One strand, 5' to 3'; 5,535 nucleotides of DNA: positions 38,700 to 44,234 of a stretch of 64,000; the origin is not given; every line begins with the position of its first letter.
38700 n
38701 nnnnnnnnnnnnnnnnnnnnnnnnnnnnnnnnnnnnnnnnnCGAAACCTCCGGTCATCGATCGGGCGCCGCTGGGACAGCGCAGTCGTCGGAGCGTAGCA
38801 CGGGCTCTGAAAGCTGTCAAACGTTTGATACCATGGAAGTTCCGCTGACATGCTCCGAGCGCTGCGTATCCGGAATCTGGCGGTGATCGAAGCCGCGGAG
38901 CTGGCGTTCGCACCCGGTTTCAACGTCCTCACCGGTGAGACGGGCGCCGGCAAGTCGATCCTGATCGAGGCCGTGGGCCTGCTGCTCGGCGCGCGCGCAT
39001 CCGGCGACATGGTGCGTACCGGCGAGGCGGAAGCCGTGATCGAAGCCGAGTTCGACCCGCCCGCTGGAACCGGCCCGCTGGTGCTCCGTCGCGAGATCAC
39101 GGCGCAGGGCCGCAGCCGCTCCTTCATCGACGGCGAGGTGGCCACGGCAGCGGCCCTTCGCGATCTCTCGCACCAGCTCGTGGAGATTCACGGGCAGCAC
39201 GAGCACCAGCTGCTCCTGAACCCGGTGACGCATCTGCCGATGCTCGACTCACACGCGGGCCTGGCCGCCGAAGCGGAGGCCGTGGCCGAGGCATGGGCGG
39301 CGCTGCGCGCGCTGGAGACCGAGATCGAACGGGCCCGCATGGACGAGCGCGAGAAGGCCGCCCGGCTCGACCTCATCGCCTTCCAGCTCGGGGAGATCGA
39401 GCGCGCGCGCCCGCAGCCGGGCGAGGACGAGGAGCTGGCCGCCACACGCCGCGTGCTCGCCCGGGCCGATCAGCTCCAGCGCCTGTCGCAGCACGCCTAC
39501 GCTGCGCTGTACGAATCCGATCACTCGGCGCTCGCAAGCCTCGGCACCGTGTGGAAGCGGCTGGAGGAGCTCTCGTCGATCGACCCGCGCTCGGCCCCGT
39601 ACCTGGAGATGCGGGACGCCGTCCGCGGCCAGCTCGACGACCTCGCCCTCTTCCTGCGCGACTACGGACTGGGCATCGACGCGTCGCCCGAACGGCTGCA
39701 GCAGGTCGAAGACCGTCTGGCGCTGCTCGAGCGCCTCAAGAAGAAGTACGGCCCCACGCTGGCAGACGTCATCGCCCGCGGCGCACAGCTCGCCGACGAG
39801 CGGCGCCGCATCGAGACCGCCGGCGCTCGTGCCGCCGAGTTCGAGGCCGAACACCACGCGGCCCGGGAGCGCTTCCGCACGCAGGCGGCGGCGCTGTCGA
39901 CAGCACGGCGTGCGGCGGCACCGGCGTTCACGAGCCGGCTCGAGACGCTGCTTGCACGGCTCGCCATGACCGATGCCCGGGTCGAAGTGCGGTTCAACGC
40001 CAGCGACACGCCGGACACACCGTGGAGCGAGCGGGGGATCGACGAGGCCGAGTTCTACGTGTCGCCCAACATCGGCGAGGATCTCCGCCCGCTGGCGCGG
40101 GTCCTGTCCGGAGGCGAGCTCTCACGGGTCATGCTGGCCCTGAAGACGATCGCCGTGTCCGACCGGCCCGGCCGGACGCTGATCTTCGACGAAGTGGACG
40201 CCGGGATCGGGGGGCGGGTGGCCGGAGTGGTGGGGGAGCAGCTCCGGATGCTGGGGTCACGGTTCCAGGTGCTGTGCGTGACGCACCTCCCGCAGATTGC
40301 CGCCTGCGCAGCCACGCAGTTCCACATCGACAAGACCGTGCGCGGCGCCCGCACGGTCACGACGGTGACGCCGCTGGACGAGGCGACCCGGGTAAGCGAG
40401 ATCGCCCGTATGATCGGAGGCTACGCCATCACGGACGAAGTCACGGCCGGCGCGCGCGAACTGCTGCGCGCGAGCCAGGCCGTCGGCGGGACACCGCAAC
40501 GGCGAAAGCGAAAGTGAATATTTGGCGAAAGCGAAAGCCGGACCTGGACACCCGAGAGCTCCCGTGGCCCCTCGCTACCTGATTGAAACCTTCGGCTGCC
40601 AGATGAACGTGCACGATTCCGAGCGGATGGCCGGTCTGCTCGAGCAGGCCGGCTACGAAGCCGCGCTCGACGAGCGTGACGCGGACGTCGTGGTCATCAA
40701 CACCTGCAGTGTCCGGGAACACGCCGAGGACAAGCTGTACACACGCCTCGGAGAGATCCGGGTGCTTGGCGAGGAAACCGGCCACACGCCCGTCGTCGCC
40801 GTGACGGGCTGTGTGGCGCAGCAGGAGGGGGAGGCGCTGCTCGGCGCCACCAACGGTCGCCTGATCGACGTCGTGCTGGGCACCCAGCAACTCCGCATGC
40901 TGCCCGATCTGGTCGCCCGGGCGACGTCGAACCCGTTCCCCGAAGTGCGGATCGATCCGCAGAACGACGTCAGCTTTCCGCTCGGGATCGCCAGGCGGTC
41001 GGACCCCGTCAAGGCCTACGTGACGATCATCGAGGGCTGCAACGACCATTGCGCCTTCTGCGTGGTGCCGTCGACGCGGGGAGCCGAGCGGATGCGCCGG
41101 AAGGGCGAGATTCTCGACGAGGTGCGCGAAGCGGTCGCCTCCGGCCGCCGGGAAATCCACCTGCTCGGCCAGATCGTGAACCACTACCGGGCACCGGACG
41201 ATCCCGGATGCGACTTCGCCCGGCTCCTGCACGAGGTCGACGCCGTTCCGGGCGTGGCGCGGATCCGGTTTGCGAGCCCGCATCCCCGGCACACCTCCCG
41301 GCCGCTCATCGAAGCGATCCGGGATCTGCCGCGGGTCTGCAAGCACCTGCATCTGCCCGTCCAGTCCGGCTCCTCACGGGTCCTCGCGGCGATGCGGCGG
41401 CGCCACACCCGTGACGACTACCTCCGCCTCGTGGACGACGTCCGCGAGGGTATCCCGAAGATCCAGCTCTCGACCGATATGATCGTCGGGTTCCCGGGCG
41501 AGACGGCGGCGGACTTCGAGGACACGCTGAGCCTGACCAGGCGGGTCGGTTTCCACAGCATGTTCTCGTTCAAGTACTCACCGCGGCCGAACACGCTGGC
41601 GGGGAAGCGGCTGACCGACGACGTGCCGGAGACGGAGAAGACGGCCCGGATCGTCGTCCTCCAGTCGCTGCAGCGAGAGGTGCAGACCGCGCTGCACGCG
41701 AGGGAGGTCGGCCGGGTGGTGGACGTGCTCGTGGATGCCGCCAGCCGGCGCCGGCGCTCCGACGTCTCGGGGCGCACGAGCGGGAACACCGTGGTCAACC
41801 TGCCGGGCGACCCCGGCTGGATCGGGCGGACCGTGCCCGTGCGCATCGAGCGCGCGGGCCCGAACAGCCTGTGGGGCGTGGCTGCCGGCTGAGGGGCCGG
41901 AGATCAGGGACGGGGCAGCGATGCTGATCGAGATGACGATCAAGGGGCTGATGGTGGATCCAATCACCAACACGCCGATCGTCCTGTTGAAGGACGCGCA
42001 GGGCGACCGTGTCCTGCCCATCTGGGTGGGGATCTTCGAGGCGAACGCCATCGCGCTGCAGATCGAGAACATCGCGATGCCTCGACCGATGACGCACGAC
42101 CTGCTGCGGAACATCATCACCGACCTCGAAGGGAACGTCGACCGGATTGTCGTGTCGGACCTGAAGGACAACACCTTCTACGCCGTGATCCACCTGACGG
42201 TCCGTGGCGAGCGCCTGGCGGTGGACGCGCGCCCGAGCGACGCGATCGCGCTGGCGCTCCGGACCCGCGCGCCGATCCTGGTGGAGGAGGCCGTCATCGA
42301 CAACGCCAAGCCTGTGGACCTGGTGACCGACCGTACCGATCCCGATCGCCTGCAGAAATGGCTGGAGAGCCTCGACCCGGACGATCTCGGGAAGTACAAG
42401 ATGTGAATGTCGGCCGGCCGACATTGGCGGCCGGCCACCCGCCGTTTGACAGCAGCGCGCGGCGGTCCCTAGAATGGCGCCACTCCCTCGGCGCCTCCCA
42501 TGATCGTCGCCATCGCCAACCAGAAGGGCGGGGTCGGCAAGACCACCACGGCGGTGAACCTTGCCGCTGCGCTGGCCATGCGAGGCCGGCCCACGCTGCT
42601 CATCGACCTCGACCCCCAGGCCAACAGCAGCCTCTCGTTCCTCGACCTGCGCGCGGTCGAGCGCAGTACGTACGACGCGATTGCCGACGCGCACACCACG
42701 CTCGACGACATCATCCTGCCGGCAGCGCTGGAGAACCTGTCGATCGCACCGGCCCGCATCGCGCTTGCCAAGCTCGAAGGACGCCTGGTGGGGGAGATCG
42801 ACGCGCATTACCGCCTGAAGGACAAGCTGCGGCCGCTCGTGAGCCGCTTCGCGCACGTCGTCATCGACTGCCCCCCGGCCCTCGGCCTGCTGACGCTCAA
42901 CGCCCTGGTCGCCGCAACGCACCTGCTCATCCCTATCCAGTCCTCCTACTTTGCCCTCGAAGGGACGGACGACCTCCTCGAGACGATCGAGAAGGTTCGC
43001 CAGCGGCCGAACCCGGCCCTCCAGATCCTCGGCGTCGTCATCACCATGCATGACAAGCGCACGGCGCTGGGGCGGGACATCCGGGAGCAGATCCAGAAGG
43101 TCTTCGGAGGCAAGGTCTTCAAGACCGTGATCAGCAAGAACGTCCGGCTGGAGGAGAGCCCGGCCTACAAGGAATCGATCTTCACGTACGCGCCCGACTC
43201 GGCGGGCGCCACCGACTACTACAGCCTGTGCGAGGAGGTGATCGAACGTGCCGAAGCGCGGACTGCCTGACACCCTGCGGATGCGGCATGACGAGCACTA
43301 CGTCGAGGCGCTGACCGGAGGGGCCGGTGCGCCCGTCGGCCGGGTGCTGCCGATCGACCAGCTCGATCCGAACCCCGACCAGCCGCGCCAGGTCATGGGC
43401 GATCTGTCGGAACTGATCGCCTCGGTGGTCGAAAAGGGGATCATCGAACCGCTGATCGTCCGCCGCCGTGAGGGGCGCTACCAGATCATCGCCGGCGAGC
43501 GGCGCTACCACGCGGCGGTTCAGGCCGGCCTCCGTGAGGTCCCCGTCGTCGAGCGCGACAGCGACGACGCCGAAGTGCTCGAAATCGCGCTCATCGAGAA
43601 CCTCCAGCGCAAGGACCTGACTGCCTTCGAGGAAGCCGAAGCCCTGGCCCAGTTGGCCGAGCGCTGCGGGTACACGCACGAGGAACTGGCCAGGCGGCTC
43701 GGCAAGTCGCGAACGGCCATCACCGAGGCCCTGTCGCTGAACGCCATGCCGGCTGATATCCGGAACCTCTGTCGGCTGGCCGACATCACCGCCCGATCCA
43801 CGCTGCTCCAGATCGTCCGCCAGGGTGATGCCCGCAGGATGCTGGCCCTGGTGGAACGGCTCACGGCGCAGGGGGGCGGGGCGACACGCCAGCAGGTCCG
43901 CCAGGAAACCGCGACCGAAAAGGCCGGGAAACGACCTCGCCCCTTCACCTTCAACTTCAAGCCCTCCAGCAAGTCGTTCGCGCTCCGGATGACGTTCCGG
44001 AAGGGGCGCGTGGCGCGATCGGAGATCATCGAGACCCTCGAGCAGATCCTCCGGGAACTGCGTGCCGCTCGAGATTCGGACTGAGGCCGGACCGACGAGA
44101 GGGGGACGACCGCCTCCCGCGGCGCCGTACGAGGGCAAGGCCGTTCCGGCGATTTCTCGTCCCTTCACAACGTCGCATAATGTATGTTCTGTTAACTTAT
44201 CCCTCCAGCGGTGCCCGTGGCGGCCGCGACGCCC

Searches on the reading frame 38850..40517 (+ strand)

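Call 8: search_protein_families(library=pfam, proteins=[window:38850-40517:+])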
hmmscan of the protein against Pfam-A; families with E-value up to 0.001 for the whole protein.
window:38850-40517:+ (555 aa): 4 families
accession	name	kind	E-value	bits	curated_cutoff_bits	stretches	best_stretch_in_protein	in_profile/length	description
PF02463.25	SMC_N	-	1.1e-16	61.4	40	1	2-495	2-213/220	RecF/RecN/SMC N terminal domain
PF13476.12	AAA_23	-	8.2e-09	36.8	27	1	5-56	2-53/201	AAA domain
PF13304.12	AAA_21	-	2e-05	25.3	27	0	24-52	1-26/304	AAA domain, putative AbiEii toxin, Type IV TA system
PF13401.12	AAA_22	-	0.00013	22.7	27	0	22-88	5-59/130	AAA domain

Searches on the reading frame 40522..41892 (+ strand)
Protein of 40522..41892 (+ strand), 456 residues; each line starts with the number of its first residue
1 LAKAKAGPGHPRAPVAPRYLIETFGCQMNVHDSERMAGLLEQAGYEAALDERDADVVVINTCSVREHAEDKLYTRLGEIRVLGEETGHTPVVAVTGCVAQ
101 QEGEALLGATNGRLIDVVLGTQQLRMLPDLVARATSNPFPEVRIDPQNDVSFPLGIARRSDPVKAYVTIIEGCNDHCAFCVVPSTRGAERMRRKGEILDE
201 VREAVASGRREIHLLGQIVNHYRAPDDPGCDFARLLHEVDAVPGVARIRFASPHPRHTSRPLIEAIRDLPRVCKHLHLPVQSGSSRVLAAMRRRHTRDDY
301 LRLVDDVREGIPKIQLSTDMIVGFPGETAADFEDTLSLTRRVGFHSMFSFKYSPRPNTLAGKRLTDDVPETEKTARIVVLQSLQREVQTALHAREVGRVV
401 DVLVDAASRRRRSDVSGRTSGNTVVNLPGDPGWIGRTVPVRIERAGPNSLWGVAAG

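Call 8: search_protein_families(library=pfam, proteins=[window:40522-41892:+])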
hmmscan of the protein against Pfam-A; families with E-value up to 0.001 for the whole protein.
window:40522-41892:+ (456 aa): 3 families
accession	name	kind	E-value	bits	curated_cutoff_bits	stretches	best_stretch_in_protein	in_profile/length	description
PF00919.26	UPF0004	-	5.9e-29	100.4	27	1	18-111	1-91/98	Uncharacterized protein family UPF0004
PF04055.27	Radical_SAM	-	2.8e-26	93.1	29.5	1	168-338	2-165/166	Radical SAM superfamily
PF01938.26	TRAM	-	7.8e-12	45.3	21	1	394-452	2-58/61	TRAM domain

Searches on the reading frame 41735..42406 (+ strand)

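Call 8: search_protein_families(library=pfam, proteins=[window:41735-42406:+])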
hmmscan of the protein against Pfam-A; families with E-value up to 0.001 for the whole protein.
window:41735-42406:+ (223 aa): 1 family
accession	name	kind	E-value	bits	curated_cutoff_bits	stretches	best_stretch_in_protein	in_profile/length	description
PF02577.19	BFN_dom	-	3.5e-41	140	27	1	83-192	1-108/112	Bifunctional nuclease domain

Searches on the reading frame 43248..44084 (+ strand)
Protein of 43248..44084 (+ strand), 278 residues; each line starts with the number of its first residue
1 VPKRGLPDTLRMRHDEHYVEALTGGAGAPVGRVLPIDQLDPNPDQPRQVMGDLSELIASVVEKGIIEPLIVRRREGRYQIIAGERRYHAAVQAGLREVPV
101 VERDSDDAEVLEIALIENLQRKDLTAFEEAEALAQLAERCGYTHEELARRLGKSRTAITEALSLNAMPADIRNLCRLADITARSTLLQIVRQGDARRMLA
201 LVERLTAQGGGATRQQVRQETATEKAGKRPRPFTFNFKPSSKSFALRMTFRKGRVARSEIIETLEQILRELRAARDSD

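Call 8: search_protein_families(library=pfam, proteins=[window:43248-44084:+])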
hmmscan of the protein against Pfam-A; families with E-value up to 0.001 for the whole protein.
window:43248-44084:+ (278 aa): 4 families
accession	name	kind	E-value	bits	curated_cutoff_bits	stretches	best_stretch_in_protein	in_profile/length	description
PF02195.25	ParB_N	-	1.2e-27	96.2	26.3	1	33-120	5-95/95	ParB N-terminal domain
PF17762.8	HTH_ParB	-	3.2e-14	53.4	22.6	1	122-202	1-80/102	ParB HTH domain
PF08535.16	KorB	-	2.3e-05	24.7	22.3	1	142-223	4-85/89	KorB domain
PF13560.12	HTH_31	-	0.00028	21.6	27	1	131-178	4-54/64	Helix-turn-helix domain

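Call 9: search_protein_families(library=ncbifam, proteins=[window:43248-44084:+])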
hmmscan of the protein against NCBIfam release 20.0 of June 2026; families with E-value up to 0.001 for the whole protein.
window:43248-44084:+ (278 aa): 6 families
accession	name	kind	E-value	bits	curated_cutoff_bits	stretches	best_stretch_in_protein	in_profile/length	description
TIGR04285.1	nucleoid_noc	exception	2e-45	155.2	315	1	34-207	5-184/255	nucleoid occlusion protein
TIGR00180.1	parB_part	domain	7.1e-44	149.8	58.45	1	32-178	6-157/186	ParB/RepB/Spo0J family partition protein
TIGR03734.1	PRTRC_parB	hypoth_equivalog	5.8e-25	87.8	278.6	1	52-167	16-136/555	PRTRC system ParB family protein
NF010406.0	PRK13832.1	subfamily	2.2e-13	49.6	640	1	38-160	11-138/578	plasmid partitioning protein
TIGR03454.1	partition_RepB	equivalog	3.8e-12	46.2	201.5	1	52-171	87-208/325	plasmid partitioning protein RepB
NF010440.0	PRK13866.1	equivalog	9.3e-10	38.2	522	1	46-161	83-199/336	plasmid partitioning protein RepB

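Call 10: find_encoding_contigs(protein=window:43248-44084:+, flank=10000, max_places=6)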
Protein window:43248-44084:+ (278 aa): no gene with exactly this product is on record in the collection.

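Call 64: search_solved_structures(query=window:43248-44084:+, show_alignments=2, max_evalue=1e-10)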
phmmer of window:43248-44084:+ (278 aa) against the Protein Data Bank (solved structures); distinct sequences matched with E-value up to 1e-10: 12.
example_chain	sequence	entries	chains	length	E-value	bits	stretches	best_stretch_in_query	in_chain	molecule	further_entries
1vz0_A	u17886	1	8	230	1.2e-35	126.7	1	19-203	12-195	Chromosome-partitioning protein Spo0J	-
6t1f_A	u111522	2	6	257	2.7e-32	115.8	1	31-190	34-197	Chromosome-partitioning protein ParB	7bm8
6sdk_A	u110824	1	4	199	2e-31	112.9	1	35-181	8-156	Stage 0 sporulation protein J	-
7bnk_A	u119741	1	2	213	4.4e-31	111.8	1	33-181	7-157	ParB family protein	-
7o0n_A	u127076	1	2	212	3.5e-30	108.8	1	34-181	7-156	ParB family protein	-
7bnr_A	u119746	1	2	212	3.7e-30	108.8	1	34-181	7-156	ParB family protein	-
7ng0_A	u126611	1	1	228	5.8e-29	104.8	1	32-238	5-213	Nucleoid occlusion protein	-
7nfu_A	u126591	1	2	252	1.3e-28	103.7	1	32-238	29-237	Nucleoid occlusion protein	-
7ol9_A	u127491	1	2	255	5e-28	101.8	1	34-237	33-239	Nucleoid occlusion protein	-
4umk_A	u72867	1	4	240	3.2e-24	89.3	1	26-196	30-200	PROBABLE CHROMOSOME-PARTITIONING PROTEIN PARB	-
8qa8_A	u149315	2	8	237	2.3e-14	57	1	24-188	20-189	Transcriptional repressor protein KorB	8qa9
6y93_A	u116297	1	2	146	9.8e-11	45.1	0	109-238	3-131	Nucleoid occlusion protein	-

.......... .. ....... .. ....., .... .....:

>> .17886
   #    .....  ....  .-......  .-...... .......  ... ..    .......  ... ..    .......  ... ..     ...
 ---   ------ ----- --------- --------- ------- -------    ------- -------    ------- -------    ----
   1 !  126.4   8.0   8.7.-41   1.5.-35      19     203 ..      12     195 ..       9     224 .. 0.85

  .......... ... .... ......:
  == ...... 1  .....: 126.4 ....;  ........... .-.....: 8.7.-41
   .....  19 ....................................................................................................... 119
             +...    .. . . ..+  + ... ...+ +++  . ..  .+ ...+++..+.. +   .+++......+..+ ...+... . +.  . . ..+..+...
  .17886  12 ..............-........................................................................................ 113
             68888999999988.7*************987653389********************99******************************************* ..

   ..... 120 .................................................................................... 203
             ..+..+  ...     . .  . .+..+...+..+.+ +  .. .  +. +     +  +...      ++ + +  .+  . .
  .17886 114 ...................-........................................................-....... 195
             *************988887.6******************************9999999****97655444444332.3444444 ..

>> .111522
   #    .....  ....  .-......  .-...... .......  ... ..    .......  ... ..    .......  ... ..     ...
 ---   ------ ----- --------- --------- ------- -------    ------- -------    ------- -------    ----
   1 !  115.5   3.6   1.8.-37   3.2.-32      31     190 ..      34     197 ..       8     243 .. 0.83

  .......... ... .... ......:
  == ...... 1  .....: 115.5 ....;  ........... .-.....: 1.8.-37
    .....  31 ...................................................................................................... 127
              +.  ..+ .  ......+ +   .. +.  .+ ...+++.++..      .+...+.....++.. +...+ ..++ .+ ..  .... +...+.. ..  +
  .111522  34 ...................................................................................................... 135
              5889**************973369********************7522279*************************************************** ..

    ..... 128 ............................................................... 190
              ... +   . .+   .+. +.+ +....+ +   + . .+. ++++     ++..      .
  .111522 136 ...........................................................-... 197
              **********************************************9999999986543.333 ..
